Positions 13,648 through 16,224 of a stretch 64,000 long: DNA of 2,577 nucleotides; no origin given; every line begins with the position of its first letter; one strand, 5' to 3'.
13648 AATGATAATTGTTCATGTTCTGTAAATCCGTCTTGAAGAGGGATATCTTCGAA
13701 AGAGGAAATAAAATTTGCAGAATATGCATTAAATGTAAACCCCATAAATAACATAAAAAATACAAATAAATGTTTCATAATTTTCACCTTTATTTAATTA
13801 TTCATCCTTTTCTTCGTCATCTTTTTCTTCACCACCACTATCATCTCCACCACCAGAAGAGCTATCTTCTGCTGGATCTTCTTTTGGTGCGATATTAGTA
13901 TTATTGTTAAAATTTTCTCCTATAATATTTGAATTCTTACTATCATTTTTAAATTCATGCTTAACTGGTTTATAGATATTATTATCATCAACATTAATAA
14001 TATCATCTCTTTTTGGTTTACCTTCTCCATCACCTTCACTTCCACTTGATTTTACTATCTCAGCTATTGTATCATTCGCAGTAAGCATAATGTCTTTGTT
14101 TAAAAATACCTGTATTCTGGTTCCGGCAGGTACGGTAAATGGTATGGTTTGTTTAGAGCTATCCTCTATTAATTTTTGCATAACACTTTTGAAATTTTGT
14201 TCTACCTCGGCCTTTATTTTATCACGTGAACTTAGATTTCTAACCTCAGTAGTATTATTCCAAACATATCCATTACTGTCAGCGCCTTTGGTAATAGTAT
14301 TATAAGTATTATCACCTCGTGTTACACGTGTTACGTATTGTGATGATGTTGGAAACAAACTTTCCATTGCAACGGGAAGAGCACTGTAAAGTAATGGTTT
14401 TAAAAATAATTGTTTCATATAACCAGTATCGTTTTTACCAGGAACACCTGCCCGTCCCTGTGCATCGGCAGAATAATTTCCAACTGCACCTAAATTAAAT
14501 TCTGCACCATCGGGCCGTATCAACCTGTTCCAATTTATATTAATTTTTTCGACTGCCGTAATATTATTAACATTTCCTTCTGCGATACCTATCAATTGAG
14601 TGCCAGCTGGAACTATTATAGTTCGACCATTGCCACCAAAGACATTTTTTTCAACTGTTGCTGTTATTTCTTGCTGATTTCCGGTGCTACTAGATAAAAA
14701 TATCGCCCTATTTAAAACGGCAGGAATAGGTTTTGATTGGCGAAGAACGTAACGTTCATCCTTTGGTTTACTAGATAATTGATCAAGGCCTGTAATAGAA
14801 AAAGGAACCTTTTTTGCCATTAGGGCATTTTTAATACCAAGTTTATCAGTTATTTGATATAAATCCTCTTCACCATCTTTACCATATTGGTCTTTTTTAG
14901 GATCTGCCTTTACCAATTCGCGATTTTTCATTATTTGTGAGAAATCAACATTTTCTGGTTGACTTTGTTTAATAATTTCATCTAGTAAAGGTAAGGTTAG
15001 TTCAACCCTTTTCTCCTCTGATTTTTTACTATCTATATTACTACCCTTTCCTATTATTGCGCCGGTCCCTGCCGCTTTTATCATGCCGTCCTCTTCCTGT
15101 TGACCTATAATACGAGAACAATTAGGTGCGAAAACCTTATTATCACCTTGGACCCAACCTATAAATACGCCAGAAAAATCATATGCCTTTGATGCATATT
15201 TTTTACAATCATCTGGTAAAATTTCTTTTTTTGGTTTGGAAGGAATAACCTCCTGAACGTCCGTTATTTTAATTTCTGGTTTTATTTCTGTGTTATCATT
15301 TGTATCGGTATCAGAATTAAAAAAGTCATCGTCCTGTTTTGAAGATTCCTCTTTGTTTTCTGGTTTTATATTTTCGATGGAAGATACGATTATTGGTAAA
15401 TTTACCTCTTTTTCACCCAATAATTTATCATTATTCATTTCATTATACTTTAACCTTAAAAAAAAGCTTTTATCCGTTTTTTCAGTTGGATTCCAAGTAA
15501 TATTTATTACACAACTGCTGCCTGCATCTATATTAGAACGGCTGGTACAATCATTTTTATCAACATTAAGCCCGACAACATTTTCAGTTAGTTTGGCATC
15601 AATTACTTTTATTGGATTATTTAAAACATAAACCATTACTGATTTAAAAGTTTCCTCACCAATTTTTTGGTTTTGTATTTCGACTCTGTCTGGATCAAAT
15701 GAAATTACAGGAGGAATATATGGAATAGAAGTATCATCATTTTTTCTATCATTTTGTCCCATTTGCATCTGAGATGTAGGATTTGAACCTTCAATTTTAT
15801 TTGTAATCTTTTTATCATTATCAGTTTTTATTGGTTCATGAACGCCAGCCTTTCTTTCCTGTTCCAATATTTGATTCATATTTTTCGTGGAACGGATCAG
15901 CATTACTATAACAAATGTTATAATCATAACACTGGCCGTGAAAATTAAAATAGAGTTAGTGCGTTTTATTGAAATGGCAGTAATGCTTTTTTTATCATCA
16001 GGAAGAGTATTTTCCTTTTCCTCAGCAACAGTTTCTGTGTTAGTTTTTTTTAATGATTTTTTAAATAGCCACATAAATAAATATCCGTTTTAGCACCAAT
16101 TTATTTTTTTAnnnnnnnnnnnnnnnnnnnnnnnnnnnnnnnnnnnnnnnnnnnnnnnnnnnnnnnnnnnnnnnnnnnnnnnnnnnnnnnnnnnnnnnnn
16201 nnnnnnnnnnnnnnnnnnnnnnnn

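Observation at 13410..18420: Compact virB8-virB9-virB10 type IV secretion module with non-canonical domain additions, ending in a small secreted protein instead of virB11/virD4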

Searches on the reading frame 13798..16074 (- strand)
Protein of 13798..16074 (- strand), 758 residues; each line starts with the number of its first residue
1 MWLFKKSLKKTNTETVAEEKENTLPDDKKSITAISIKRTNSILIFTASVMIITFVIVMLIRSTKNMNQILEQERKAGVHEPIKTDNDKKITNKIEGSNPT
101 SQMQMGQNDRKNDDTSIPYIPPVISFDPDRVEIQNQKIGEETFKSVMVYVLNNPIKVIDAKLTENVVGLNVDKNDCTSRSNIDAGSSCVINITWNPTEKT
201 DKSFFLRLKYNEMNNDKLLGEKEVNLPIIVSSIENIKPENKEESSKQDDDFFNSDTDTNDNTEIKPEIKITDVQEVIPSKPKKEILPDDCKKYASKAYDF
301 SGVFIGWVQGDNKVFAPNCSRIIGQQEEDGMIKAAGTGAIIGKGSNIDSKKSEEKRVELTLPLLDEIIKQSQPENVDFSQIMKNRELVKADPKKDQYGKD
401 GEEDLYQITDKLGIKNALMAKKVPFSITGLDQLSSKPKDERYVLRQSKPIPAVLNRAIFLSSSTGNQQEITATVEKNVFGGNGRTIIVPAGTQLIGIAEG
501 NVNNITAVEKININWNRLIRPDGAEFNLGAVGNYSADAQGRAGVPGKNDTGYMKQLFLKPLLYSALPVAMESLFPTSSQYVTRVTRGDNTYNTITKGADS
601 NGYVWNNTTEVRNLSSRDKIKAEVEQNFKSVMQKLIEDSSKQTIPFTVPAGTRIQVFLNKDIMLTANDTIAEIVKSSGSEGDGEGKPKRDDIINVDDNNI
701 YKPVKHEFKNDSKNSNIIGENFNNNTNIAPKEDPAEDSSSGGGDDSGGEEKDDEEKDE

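Call 3: search_protein_families(library=pfam, proteins=[window:13798-16074:-], max_evalue=0.1)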
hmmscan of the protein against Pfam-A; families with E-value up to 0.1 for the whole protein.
window:13798-16074:- (758 aa): 3 families
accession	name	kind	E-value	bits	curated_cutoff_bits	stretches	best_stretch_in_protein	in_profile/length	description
PF03743.19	TrbI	-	8.1e-22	78.4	35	1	444-663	2-187/188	Bacterial conjugation TrbI-like protein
PF15780.11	ASH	-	0.00093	19.8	27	1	153-214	37-94/98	Abnormal spindle-like microcephaly-assoc'd, ASPM-SPD-2-Hydin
PF11589.14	DUF3244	-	0.0031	17.9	25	1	104-161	4-57/96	Domain of unknown function (DUF3244)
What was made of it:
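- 13798..16074 (-): virB10, 758 aa. Parts in order: conserved cytoplasmic tail; TM helix (residues ~41-63); ASH/PapD-like Ig domain (119-234; 15373-15720); acidic disordered linker; small Cys-containing beta domain (285-349; 15028-15222); TrbI/VirB10 barrel with antenna helices (444-663; 14086-14745); variable acidic tail. TrbI E=8.1e-22 and a weak ASH hit (call 3).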

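Call 4: search_protein_families(library=ncbifam, proteins=[window:13798-16074:-], max_evalue=0.1)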
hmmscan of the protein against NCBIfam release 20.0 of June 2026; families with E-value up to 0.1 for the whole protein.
window:13798-16074:- (758 aa): 2 families
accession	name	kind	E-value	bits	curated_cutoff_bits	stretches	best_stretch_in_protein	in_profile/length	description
NF038091.1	T4SS_VirB10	equivalog_domain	9.7e-22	77.5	220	1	438-664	5-191/197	type IV secretion system protein VirB10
NF038092.1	T4SS_ComB10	equivalog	3.2e-15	56.1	300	1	443-666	23-213/225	DNA type IV secretion system protein ComB10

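Call 8: find_encoding_contigs(protein=window:13798-16074:-, flank=10000, max_places=6)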
Protein window:13798-16074:- (758 aa): no gene with exactly this product is on record in the collection.

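Call 9: find_homologous_proteins(query=window:13798-16074:-, max_evalue=0.001)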
Query window:13798-16074:- (758 aa): 51 proteins with E <= 0.001 among 8000 candidates.
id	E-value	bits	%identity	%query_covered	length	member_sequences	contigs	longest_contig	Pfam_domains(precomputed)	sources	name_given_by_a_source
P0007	0.0e+0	1661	100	100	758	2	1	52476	PF03743.20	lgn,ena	-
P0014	1.1e-214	733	53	89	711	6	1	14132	PF03743.20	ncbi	-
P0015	1.6e-212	726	53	88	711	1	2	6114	PF03743.20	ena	-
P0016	1.3e-210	719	53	89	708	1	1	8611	PF03743.20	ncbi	-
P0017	2.0e-210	719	52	90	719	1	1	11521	PF03743.20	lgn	-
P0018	9.3e-208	710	51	90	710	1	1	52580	PF03743.20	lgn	-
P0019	5.7e-207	707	51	88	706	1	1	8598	PF03743.20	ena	-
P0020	8.6e-207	707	51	90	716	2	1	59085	PF03743.20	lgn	-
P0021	4.1e-205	701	49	91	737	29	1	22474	PF03743.20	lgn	-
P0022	7.5e-205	700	50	89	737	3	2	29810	PF03743.20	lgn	-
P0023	1.5e-204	699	50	88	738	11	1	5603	PF03743.20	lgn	-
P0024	4.6e-204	698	48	96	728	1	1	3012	PF03743.20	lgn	-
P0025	8.1e-204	697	50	89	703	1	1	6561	PF03743.20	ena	-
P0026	9.6e-204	697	49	91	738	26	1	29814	PF03743.20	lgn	-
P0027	2.7e-203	695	50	91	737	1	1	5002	PF03743.20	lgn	-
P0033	4.1e-198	678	47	99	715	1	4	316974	PF03743.20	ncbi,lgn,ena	-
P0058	8.9e-135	469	39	89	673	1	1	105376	PF03743.20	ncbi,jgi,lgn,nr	ncbi:MAG: TrbI/VirB10 family protein [Rickettsiales bacterium]|jgi:type IV secretory pathway VirB10-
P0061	3.7e-128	447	37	85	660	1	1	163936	PF03743.20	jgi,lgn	-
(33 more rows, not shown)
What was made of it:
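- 51 VirB10 homologues, all from MAGs (call 9).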

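Call 10: find_encoding_contigs(protein=P0033, flank=10000, max_places=2)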
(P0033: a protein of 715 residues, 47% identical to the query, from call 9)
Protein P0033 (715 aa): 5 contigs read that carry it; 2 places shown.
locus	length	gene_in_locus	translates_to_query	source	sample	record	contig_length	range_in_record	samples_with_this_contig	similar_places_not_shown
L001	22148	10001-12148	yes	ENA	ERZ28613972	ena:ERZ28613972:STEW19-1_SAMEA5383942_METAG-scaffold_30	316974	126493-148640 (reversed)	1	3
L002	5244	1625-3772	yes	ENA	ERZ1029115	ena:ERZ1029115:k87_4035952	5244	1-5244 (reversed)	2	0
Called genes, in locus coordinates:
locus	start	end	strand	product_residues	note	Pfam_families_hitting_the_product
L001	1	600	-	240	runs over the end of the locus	PF02643:DUF192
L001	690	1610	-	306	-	PF00231:ATP-synt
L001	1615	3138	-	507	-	PF02874:ATP-synt_ab_N, PF00006:ATP-synt_ab, PF00306:ATP-synt_ab_C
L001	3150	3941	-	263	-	PF00430:ATP-synt_B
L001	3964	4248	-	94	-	PF00137:ATP-synt_C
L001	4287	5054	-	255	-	PF00119:ATP-synt_A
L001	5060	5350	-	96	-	PF12966:AtpR (weak)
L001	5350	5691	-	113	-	PF09527:ATPase_gene1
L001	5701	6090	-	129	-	PF02823:ATP-synt_DE_N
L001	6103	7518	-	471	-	PF02874:ATP-synt_ab_N (weak), PF00006:ATP-synt_ab, PF22919:ATP-synt_VA_C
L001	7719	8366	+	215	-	PF04335:VirB8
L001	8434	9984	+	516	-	PF03524:CagX, PF05036:SPOR (weak)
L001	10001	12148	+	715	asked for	PF03743:TrbI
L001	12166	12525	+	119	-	PF27226:AF_1845 (faint)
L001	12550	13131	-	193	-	PF00081:Sod_Fe_N, PF02777:Sod_Fe_C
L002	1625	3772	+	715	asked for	PF03743:TrbI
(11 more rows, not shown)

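Call 11: find_encoding_contigs(protein=P0061, flank=10000, max_places=2)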
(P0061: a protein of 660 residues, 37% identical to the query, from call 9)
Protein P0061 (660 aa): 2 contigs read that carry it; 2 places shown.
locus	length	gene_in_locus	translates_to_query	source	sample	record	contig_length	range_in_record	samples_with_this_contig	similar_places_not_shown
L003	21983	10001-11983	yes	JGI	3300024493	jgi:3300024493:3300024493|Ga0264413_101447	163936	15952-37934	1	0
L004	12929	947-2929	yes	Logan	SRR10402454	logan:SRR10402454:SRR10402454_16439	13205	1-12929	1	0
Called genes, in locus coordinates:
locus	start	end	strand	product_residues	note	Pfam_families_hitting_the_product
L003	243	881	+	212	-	-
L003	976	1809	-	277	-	PF00231:ATP-synt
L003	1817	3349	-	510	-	PF02874:ATP-synt_ab_N (weak), PF00006:ATP-synt_ab, PF00306:ATP-synt_ab_C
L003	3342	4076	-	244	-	PF00430:ATP-synt_B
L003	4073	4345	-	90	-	PF00137:ATP-synt_C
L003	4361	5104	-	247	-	PF00119:ATP-synt_A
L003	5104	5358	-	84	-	-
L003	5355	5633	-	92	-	PF09527:ATPase_gene1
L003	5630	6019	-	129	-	PF02823:ATP-synt_DE_N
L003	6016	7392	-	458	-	PF00006:ATP-synt_ab, PF18269:T3SS_ATPase_C (weak), PF22919:ATP-synt_VA_C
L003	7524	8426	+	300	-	PF04335:VirB8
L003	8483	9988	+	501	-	PF03524:CagX, PF05036:SPOR (weak)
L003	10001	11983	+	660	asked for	PF03743:TrbI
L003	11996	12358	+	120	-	PF27226:AF_1845 (weak)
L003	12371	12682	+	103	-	PF09864:MliC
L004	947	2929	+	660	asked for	PF03743:TrbI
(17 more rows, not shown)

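Call 13: find_related_loci(query=window:13798-16074:-, collection=genome_contigs, flank=10000)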
Query window:13798-16074:- (758 aa) in genome_contigs; peptide patterns used: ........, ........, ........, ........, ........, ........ (x = any residue, [..] = any of these).
103 stretches matched a pattern, but none encodes a relative of the query by tblastn (E <= 1e-3).
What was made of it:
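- Tried and rejected: The first genome_contigs scan, with the single VirB10 sequence, found nothing (call 13).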

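Call 15: find_related_loci(query=A1, collection=genome_contigs, flank=10000)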
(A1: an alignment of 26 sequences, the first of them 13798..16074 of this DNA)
Query A1 (758 aa) in genome_contigs; peptide patterns used: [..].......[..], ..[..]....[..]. (x = any residue, [..] = any of these).
68 stretches matched a pattern; 20 encode a relative of the query (tblastn E <= 1e-3); 20 distinct loci.
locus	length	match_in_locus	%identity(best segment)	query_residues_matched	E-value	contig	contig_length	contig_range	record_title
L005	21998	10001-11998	50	13-678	0e+0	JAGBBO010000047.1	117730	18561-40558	MAG: Alphaproteobacteria bacterium isolate RGIG8969 Water_deer_Rectum-2__c494363, whole genome shotgun sequence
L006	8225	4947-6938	49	2-678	0e+0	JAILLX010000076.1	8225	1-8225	MAG: bacterium isolate RUI239 k141_1611440_flag=1_multi=10.0000_len=8225, whole genome shotgun sequence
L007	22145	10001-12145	47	1-750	0e+0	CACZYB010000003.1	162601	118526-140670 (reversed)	MAG: uncultured proteobacterium isolate RUG13061 genome assembly, contig: RUG13061_asm_3, whole genome shotgun sequence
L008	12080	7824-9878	47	3-680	0e+0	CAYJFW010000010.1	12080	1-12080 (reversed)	MAG TPA_asm: uncultured Bacteroidales bacterium isolate ERP123703_co3_24 genome assembly, contig: NODE_6480_length_12080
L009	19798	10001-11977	50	1-682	0e+0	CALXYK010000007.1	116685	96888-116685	MAG: uncultured Alphaproteobacteria bacterium isolate E20__bin364 genome assembly, contig: E20__k127_8139903, whole geno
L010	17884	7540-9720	43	1-701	6e-179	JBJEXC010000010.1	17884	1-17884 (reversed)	MAG: Alphaproteobacteria bacterium isolate LOHA32_bin.034 NODE_1736_length_17884_cov_7.774469, whole genome shotgun sequ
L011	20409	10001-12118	43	3-677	8e-171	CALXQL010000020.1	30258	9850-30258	MAG: uncultured Alphaproteobacteria bacterium isolate E19__bin253 genome assembly, contig: E19__k127_8386733, whole geno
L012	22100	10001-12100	44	1-683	2e-170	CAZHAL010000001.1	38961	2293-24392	MAG TPA_asm: uncultured Bacteroidales bacterium isolate SRP199465_co2_466 genome assembly, contig: NODE_2359_length_3896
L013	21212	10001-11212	66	286-666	2e-170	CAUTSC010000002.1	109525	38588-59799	MAG TPA_asm: uncultured proteobacterium isolate ERR10228863_bin.48_MetaWRAP_v1.3_MAG genome assembly, contig: ERZ2165959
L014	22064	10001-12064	43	1-674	3e-169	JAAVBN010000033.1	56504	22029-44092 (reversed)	MAG: bacterium isolate Mgla_MAG_18-bin_5 c_000000125791, whole genome shotgun sequence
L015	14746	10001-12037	40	3-664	6e-145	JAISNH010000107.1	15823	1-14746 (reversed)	MAG: Rickettsiales bacterium isolate Im510_bin77 k119_2484843, whole genome shotgun sequence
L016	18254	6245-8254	39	3-674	7e-143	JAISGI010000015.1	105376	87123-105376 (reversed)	MAG: Rickettsiales bacterium isolate Gx485_bin9 k119_5394638, whole genome shotgun sequence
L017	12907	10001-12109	50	14-664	1e-122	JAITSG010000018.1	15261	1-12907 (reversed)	MAG: Rickettsiales bacterium isolate Roe453_bin7 k119_777471, whole genome shotgun sequence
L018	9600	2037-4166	49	8-674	2e-121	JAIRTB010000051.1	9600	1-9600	MAG: Rickettsiales bacterium isolate Ct408_bin62 k119_1707066, whole genome shotgun sequence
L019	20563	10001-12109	43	1-683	3e-170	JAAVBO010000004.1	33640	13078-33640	MAG: bacterium isolate Mgla_MAG_30-bin_7 c_000000006252, whole genome shotgun sequence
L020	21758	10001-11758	37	128-682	1e-112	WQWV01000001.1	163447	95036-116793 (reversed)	MAG: Alphaproteobacteria bacterium isolate Emb289P3bin118 Ga0123356_10000030, whole genome shotgun sequence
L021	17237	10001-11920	30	31-674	1e-78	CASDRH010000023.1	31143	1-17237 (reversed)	uncultured proteobacterium isolate SI.A73.metabat-bins.92 genome assembly, contig: SI.A73.metabat-bins.92.fa_k141_169927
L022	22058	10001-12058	44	3-677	4e-173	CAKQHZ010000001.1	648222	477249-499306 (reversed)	MAG: uncultured Alphaproteobacteria bacterium isolate REFINED_METABAT215_TOP10_CONTIGS_1500_ASSEMBLY_K77_MERGED__Hadza_M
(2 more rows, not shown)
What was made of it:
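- Tried and rejected: The alignment-based scan worked (call 15).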
